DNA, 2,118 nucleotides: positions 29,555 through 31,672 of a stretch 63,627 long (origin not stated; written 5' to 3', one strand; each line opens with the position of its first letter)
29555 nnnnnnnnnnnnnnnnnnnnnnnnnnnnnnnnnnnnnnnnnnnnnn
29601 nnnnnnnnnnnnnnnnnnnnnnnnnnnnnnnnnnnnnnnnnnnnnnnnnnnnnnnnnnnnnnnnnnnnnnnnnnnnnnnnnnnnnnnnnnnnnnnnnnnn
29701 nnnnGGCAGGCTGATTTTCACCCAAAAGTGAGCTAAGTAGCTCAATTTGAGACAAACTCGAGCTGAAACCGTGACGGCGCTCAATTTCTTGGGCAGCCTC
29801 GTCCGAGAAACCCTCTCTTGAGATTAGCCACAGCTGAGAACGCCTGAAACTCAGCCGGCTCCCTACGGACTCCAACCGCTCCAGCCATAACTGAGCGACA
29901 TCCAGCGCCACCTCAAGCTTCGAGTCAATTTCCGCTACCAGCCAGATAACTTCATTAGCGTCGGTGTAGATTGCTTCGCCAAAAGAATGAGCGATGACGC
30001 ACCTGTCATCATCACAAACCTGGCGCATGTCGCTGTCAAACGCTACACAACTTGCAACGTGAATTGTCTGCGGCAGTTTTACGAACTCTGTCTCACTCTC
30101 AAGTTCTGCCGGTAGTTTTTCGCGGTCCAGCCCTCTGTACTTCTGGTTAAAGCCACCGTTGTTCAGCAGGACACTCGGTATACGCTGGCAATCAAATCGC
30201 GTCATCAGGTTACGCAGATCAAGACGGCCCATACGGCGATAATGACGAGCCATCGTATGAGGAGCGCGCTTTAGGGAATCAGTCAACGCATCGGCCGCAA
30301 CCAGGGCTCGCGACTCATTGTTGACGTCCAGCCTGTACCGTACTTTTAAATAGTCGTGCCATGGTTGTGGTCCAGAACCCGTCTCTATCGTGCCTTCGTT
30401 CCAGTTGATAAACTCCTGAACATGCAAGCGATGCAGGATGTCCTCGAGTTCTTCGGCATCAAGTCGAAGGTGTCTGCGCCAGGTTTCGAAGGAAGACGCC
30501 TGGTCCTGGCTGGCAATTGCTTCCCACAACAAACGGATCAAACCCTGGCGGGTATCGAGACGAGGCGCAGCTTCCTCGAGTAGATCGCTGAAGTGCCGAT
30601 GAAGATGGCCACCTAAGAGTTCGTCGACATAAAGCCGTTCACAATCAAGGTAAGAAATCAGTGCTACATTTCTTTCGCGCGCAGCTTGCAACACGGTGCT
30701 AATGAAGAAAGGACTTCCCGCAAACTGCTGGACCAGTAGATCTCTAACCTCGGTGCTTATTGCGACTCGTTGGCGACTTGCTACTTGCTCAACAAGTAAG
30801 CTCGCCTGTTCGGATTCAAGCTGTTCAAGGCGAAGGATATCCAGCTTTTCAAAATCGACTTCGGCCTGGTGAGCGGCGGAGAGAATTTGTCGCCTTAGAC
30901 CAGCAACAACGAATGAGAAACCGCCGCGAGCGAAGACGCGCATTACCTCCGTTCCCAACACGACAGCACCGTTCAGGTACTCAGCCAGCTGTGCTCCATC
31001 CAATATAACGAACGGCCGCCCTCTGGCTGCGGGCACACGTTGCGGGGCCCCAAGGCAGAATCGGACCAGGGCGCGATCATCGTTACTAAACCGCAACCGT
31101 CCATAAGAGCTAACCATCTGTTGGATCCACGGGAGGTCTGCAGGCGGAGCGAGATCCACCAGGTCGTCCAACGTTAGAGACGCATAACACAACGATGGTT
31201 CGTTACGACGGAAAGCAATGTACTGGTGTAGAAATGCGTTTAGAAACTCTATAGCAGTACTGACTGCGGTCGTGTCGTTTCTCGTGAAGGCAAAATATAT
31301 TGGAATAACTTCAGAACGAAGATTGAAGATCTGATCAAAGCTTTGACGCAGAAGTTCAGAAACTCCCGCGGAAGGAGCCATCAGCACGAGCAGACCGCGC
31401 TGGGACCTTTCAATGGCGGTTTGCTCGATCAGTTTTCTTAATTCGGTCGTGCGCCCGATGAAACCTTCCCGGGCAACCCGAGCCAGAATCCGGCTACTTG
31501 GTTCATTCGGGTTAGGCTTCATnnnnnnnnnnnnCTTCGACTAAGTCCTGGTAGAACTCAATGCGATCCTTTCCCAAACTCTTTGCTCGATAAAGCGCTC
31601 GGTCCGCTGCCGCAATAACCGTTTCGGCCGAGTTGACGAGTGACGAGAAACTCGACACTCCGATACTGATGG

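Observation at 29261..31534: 757-aa protein fuses a STAND/AAA_16-like module with a dead Walker A to an RsbW-type anti-sigma kinase domain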

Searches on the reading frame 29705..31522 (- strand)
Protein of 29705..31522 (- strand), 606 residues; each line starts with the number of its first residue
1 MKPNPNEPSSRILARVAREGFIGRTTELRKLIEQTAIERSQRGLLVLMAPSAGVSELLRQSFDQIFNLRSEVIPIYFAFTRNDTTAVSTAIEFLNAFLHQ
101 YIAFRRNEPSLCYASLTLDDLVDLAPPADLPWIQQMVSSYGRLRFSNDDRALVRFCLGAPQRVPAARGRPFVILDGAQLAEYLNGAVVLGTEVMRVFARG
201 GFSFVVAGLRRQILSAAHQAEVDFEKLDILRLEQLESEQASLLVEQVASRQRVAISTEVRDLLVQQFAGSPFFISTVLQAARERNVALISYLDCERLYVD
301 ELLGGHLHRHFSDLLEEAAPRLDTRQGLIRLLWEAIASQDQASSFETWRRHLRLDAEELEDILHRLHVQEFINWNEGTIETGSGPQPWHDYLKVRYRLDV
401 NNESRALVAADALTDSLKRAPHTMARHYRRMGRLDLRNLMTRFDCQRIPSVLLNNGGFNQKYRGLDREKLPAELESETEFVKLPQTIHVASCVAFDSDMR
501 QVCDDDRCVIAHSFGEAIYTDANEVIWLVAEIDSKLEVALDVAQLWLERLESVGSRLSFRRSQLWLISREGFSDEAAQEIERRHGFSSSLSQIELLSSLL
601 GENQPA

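Call 16: search_protein_families(library=pfam, proteins=[window:29705-31522:-], max_evalue=10)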
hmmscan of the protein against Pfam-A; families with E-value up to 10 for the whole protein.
window:29705-31522:- (606 aa): 1 family
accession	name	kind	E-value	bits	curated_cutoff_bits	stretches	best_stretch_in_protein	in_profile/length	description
PF14516.12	AAA_35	-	0.084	12.1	27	1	231-317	197-278/331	AAA-like domain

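Call 37: search_protein_representatives(protein=window:29705-31522:-)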
Query: 606 residues. Proteins with E-value up to 0.001 (for the whole library): 479; up to 1e-10: 342; up to 1e-30: 170. The best 150 are listed.
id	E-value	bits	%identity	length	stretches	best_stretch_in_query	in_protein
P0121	6.2e-170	582.9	46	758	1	1-604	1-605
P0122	3.6e-158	544.1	44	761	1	3-600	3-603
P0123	1.0e-154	532.7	44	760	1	9-602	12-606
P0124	6.9e-144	496.9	40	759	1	9-598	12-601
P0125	2.7e-138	478.5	39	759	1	9-602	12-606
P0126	8.9e-138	476.8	50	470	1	10-475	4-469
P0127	4.8e-132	457.9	40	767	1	3-603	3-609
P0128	5.6e-131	454.3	43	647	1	102-604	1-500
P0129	2.9e-129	448.7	57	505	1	253-602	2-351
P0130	9.6e-129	447.0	40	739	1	10-601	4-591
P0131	4.6e-123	428.2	38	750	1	11-596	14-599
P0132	1.2e-121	423.5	39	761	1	10-602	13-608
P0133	7.0e-120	417.7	36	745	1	9-599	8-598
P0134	7.5e-120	417.6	37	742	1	10-601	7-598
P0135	1.2e-115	403.8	37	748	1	5-601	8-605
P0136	6.5e-115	401.3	34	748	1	9-603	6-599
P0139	1.2e-100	354.1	32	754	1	11-600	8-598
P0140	1.1e-99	351.1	34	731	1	11-601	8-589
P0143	4.3e-92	325.9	34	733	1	10-600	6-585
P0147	3.1e-88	313.2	31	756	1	7-600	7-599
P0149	5.5e-88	312.4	36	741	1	9-606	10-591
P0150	1.7e-87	310.8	34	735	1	9-600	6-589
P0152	5.9e-87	309.0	32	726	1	10-603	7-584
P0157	5.4e-86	305.8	35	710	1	9-599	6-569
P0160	1.6e-85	304.3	33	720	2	19-601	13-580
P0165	3.5e-84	299.8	31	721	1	10-600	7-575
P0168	1.0e-82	295.0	35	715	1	12-604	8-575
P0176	5.5e-78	279.4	31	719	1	10-600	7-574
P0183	1.4e-74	268.1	31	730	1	7-601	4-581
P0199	3.6e-67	243.7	30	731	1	9-600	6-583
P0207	2.5e-62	227.7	30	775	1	38-600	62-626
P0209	1.7e-61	224.9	30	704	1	37-603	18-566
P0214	6.5e-58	213.1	29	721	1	19-605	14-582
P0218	1.0e-55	205.9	30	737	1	14-600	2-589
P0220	5.3e-55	203.5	28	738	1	10-601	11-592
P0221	1.3e-54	202.2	28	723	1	32-601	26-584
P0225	3.9e-53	197.3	30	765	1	7-600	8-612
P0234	9.2e-49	182.9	28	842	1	12-601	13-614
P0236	1.3e-48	182.5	29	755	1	6-598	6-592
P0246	2.7e-47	178.1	28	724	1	11-605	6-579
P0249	2.6e-45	171.5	31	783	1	45-600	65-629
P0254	2.7e-41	158.3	26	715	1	40-605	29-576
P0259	1.6e-39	152.4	24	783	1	22-600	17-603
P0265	5.0e-37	144.2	25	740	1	14-600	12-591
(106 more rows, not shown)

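Call 47: list_cluster_members(proteins=[P0207, P0218, P0220, P0225, P0234, P0236, P0249, P0259, P0265, P0168])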
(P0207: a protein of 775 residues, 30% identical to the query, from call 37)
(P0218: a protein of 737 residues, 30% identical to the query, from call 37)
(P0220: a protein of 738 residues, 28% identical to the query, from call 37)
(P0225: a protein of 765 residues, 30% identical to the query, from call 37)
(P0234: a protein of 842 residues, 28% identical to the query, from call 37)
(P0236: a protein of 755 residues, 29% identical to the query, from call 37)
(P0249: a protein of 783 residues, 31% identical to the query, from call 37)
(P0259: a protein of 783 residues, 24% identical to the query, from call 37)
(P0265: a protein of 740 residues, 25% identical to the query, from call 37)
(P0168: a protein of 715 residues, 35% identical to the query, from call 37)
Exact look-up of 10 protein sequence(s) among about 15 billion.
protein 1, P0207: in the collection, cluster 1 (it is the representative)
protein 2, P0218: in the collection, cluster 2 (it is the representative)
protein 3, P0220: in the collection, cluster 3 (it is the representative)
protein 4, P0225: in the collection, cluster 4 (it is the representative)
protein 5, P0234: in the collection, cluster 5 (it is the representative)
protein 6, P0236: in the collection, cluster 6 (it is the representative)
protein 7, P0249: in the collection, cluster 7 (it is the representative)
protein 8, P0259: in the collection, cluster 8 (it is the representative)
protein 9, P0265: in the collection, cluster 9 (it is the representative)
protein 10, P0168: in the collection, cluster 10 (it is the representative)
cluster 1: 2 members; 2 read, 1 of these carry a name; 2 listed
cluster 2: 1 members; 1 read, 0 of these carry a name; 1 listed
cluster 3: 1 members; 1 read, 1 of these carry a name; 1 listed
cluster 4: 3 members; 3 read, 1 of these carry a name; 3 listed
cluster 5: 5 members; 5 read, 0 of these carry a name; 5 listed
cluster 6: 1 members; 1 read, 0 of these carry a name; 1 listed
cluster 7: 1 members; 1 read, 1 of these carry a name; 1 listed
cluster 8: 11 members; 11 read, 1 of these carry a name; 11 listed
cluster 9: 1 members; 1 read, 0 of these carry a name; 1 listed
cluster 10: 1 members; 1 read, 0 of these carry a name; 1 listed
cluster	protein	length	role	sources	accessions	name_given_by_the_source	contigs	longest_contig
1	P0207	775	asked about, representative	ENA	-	-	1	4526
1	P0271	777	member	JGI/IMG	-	serine/threonine-protein kinase RsbW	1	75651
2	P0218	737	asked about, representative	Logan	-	-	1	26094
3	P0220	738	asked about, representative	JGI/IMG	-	serine/threonine-protein kinase RsbW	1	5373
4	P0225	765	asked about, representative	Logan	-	-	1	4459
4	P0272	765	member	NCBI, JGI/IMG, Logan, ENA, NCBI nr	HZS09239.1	MAG TPA: AAA family ATPase [Blastocatellia bacterium] | AAA family ATPase [Blastocatellia bacterium]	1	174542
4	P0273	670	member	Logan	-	-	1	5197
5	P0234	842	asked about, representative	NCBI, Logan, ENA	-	-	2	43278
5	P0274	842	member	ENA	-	-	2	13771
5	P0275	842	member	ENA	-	-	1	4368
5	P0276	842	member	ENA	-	-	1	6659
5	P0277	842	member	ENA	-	-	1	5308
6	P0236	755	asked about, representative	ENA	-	-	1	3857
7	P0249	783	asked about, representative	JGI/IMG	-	serine/threonine-protein kinase RsbW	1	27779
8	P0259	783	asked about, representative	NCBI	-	-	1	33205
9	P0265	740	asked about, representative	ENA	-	-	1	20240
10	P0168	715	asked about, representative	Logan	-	-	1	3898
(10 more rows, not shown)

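Call 48: search_protein_families(library=pfam, proteins=[P0207, P0218, P0220, P0225, P0234, P0236, P0249, P0259, P0265, P0168], max_evalue=0.1)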
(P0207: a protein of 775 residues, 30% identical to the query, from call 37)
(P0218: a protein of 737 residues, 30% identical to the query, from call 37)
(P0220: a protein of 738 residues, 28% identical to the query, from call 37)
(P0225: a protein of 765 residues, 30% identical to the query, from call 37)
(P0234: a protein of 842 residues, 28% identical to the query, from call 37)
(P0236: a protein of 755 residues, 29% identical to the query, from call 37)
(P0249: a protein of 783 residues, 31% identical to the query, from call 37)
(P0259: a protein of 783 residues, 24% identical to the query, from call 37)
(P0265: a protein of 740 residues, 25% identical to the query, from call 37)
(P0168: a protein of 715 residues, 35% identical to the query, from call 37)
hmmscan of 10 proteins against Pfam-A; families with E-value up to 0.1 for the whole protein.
P0207 (775 aa): 7 families
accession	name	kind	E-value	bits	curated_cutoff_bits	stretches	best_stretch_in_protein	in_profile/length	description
PF13581.12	HATPase_c_2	-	2.2e-21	76.6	27.4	1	655-768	11-127/127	Histidine kinase-like ATPase domain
PF13401.12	AAA_22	-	0.00031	21.5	27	0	67-217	7-101/130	AAA domain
PF02518.31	HATPase_c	-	0.00032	21.6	26.4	1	674-755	4-93/111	Histidine kinase-, DNA gyrase B-, and HSP90-like ATPase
PF20703.3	nSTAND1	-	0.00065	19.9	27.1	1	138-297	76-221/379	Novel STAND NTPase 1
PF13191.12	AAA_16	-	0.0022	19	32.6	1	61-205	21-143/167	AAA ATPase domain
PF06969.22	HemN_C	-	0.012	16.1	24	1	355-409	6-61/67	HemN C-terminal domain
PF22688.2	Hda_lid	-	0.034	14.6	27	0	270-307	6-43/65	Hda, lid domain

P0218 (737 aa): 3 families
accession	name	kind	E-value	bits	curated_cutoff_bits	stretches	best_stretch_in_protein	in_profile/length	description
PF13581.12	HATPase_c_2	-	1.7e-18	67.3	27.4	1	619-728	11-127/127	Histidine kinase-like ATPase domain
PF13191.12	AAA_16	-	5.9e-05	24.1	32.6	1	8-176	1-154/167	AAA ATPase domain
PF13401.12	AAA_22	-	0.00066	20.4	27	0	26-169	5-99/130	AAA domain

P0220 (738 aa): 7 families
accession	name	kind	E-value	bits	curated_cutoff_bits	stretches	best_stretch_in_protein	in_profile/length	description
PF13581.12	HATPase_c_2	-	9.1e-17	61.7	27.4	1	620-729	11-127/127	Histidine kinase-like ATPase domain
PF13191.12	AAA_16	-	1.4e-08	35.8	32.6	1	22-179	2-146/167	AAA ATPase domain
PF01637.24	ATPase_2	-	0.00011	22.5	33.2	1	22-174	1-119/225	ATPase domain predominantly from Archaea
PF13401.12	AAA_22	-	0.0052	17.5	27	1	41-192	4-103/130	AAA domain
PF13646.12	HEAT_2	-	0.016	15.9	27.7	1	318-355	43-77/88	HEAT repeats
PF02518.31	HATPase_c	-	0.046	14.6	26.4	0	639-722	4-99/111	Histidine kinase-, DNA gyrase B-, and HSP90-like ATPase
PF13481.12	AAA_25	-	0.076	13.1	27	0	26-62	16-53/195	AAA domain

P0225 (765 aa): 5 families
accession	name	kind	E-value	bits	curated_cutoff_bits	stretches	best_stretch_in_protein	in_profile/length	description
PF13191.12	AAA_16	-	2.2e-10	41.7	32.6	1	22-208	2-165/167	AAA ATPase domain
PF13401.12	AAA_22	-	1.6e-06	28.9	27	1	42-196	6-102/130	AAA domain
PF13581.12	HATPase_c_2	-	5.9e-05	23.5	27.4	1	651-757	11-125/127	Histidine kinase-like ATPase domain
PF01637.24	ATPase_2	-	7.7e-05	23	33.2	1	22-186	1-126/225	ATPase domain predominantly from Archaea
PF13173.12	AAA_14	-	0.035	14.5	27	0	42-66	3-27/129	AAA domain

P0234 (842 aa): 5 families
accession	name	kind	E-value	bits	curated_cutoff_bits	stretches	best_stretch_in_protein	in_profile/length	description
PF13401.12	AAA_22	-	7.1e-08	33.3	27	1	41-220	4-129/130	AAA domain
PF13191.12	AAA_16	-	6.4e-05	23.9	32.6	1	29-198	11-158/167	AAA ATPase domain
PF13581.12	HATPase_c_2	-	0.0014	19.1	27.4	1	726-827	11-120/127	Histidine kinase-like ATPase domain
PF01637.24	ATPase_2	-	0.066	13.4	33.2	0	29-86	7-63/225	ATPase domain predominantly from Archaea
PF13173.12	AAA_14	-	0.068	13.6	27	0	42-82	2-39/129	AAA domain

P0236 (755 aa): 7 families
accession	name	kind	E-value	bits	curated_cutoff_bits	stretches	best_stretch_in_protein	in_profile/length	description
PF13581.12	HATPase_c_2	-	6.9e-20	71.8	27.4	1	624-739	11-127/127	Histidine kinase-like ATPase domain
PF13191.12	AAA_16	-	0.00011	23.1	32.6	1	24-193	5-161/167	AAA ATPase domain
PF13401.12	AAA_22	-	0.0037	18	27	1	42-204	5-122/130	AAA domain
PF01637.24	ATPase_2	-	0.0054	17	33.2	1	23-204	3-154/225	ATPase domain predominantly from Archaea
PF02518.31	HATPase_c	-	0.01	16.7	26.4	1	643-726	4-93/111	Histidine kinase-, DNA gyrase B-, and HSP90-like ATPase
PF13173.12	AAA_14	-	0.01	16.3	27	1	45-99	5-54/129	AAA domain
PF09339.16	HTH_IclR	-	0.072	13.3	22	0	324-368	5-49/52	IclR helix-turn-helix domain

P0249 (783 aa): 5 families
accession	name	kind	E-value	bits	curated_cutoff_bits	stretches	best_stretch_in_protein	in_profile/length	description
PF13581.12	HATPase_c_2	-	2e-22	80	27.4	1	659-772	11-127/127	Histidine kinase-like ATPase domain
PF02518.31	HATPase_c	-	4.5e-06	27.5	26.4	1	678-770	4-105/111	Histidine kinase-, DNA gyrase B-, and HSP90-like ATPase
PF13191.12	AAA_16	-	0.026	15.4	32.6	0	62-162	25-104/167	AAA ATPase domain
PF17391.7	Urocanase_N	-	0.044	14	23.2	1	157-194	64-101/127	Urocanase N-terminal domain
PF01637.24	ATPase_2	-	0.087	13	33.2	0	57-117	16-78/225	ATPase domain predominantly from Archaea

P0259 (783 aa): 7 families
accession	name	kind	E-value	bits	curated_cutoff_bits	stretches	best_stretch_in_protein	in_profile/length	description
PF13581.12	HATPase_c_2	-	3e-17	63.3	27.4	1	649-763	11-127/127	Histidine kinase-like ATPase domain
PF01637.24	ATPase_2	-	2.4e-09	37.8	33.2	1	16-277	1-223/225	ATPase domain predominantly from Archaea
PF13173.12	AAA_14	-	5.5e-05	23.6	27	0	149-217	44-104/129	AAA domain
PF13191.12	AAA_16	-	0.0007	20.6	32.6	1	16-182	2-147/167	AAA ATPase domain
PF13401.12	AAA_22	-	0.0011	19.7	27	1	38-180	5-97/130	AAA domain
PF25212.1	HVO_A0114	-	0.039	14.2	27.6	0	345-377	37-69/84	HVO_A0114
PF02518.31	HATPase_c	-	0.064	14.1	26.4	0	670-750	6-93/111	Histidine kinase-, DNA gyrase B-, and HSP90-like ATPase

P0265 (740 aa): 7 families
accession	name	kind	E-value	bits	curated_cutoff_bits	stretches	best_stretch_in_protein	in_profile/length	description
PF13581.12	HATPase_c_2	-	1.1e-16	61.4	27.4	1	620-734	11-127/127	Histidine kinase-like ATPase domain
PF13401.12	AAA_22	-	1.2e-05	26.1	27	1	40-127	4-66/130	AAA domain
PF02518.31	HATPase_c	-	0.00028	21.7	26.4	1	639-718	4-86/111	Histidine kinase-, DNA gyrase B-, and HSP90-like ATPase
PF01637.24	ATPase_2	-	0.00028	21.2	33.2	1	20-147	2-108/225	ATPase domain predominantly from Archaea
PF13191.12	AAA_16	-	0.00056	20.9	32.6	1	18-179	1-142/167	AAA ATPase domain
PF13238.12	AAA_18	-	0.003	18.5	29.4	1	44-83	1-25/128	AAA domain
PF14501.12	HATPase_c_5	-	0.033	14.6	22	1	651-719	16-82/102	GHKL domain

P0168 (715 aa): 5 families
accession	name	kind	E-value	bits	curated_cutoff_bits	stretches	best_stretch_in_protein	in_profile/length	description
PF13581.12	HATPase_c_2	-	5.7e-20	72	27.4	1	600-709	11-127/127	Histidine kinase-like ATPase domain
PF13191.12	AAA_16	-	6.7e-07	30.4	32.6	1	16-172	1-144/167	AAA ATPase domain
PF02518.31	HATPase_c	-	7.4e-05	23.6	26.4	1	620-708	5-106/111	Histidine kinase-, DNA gyrase B-, and HSP90-like ATPase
PF24883.2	NPHP3_N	-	0.0065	17.1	24.8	1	23-96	11-80/164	Nephrocystin 3, N-terminal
PF13401.12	AAA_22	-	0.033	15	27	0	39-190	9-109/130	AAA domain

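Call 68: predict_structure(alignment_id=A3)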
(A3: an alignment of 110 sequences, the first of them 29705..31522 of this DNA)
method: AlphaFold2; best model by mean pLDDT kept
length: 606 residues; sequences in the alignment: 110
mean_pLDDT: 90.9   pTM: 0.77
mean pLDDT of the five models: 90.9, 89.7, 88.2, 88.0, 84.7
residues with pLDDT >= 90: 455; 70-90: 131; 50-70: 9; < 50: 11
segments of 3 or more residues with pLDDT < 50: 1-7, 603-606
pLDDT, mean of each block of 10 residues (from residue 1): 46 88 91 92 94 94 95 96 92 96 95 91 96 96 90 96 94 95 85 94 96 93 93 93 94 95 95 96 96 96 96 94 95 85 90 94 93 88 87 96 95 94 82 81 92 92 84 88 92 86 82 89 93 91 95 92 94 95 94 89 42
secondary structure, 60 per line:
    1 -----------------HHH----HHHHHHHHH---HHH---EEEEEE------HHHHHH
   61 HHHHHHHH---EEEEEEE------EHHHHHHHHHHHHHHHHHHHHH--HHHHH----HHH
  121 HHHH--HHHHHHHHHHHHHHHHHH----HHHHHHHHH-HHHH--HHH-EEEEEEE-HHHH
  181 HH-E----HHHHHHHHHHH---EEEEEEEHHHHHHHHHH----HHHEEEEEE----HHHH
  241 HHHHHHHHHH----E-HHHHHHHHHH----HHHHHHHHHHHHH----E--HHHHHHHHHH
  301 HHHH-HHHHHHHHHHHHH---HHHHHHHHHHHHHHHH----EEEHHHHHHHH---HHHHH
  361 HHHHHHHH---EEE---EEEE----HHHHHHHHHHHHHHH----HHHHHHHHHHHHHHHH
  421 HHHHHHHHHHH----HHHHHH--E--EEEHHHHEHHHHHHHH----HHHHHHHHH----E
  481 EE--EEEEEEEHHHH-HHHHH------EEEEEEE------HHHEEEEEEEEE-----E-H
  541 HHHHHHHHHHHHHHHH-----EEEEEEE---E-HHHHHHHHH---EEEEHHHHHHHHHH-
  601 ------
elements in order: H25-33 E43-48 H55-68 E72-78 H86-106 H109-113 H118-124 H127-144 H149-157 H159-162 E169-175 H177-182 H189-199 E203-209 H210-219 E227-232 H237-250 H257-266 H271-283 H291-304 H306-318 H322-337 E342-344 H345-352 H356-368 E372-374 E378-381 H386-400 H405-431 H436-441 E447-449 H450-453 H455-462 H467-475 E480-482 E485-491 H492-495 H497-501 E508-514 E524-532 H540-556 E562-568 H574-582 E586-589 H590-599

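Call 70: fold_search(model_id=the predicted structure, library=pdb)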
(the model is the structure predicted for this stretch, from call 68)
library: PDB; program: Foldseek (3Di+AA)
matches with E <= 10: 1611; with E <= 0.001: 106
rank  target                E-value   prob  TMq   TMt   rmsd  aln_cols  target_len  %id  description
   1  2qen                  2.0e-07  1.00  0.39  0.62   6.3       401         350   15  The walker-type atpase paby2304 of pyrococcus abyssi (released 2008-07-01)
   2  9h2l_A                1.4e-06  1.00  0.36  0.27   7.2       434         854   11  Cryo-EM structure of an octameric G10-resistosome from wheat (released 2025-09-24)
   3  9cc8_A                8.0e-06  1.00  0.38  0.29   6.6       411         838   13  Hexameric state of the NRC4 resistosome (released 2024-09-11)
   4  9ria_B                8.0e-06  1.00  0.35  0.27   7.7       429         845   11  Cryo-EM structure of tomato NRC3-AVRcap1b complex (released 2025-07-23)
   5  2qby_A                8.4e-06  1.00  0.37  0.56   7.6       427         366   10  Crystal structure of a heterodimer of Cdc6/Orc1 initiators bound to origin DNA (from S. solfataricus) (released 2007-09-11)
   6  2v1u_A                1.9e-05  1.00  0.36  0.52   8.1       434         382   13  STRUCTURE OF THE AEROPYRUM PERNIX ORC1 PROTEIN IN COMPLEX WITH DNA (released 2007-09-18)
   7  2qby_B                2.1e-05  1.00  0.34  0.51   8.9       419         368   12  Crystal structure of a heterodimer of Cdc6/Orc1 initiators bound to origin DNA (from S. solfataricus) (released 2007-09-11)
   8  8jol_B                2.4e-05  1.00  0.31  0.37   9.1       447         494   12  cryo-EM structure of the CED-4/CED-3 holoenzyme (released 2023-06-28)
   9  7jpo_D                2.4e-05  1.00  0.28  0.38  12.8       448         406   11  ORC-O1AAA: Human Origin Recognition Complex (ORC) with dynamic/unresolved ORC2 WH (released 2020-09-02)
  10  1in8                  2.8e-05  1.00  0.30  0.54   8.1       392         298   14  THERMOTOGA MARITIMA RUVB T158V (released 2001-08-08)
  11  9ria_A                2.8e-05  1.00  0.34  0.26   7.9       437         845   11  Cryo-EM structure of tomato NRC3-AVRcap1b complex (released 2025-07-23)
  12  7pbl_A                2.8e-05  1.00  0.28  0.48   8.3       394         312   12  RuvAB branch migration motor complexed to the Holliday junction - RuvB AAA+ state s1 [t2 dataset] (released 2022-09-14)
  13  8rfh_A                2.8e-05  1.00  0.25  0.21  16.8       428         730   13  CryoEM structure of the plant helper NLR NRC2 in its resting state (released 2024-01-10)
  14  5juy_A                3.4e-05  1.00  0.33  0.19   9.7       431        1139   11  Active human apoptosome with procaspase-9 (released 2016-10-19)
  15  1in4                  3.7e-05  1.00  0.31  0.55   7.7       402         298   13  THERMOTOGA MARITIMA RUVB HOLLIDAY JUNCTION BRANCH MIGRATION MOTOR (released 2001-08-08)
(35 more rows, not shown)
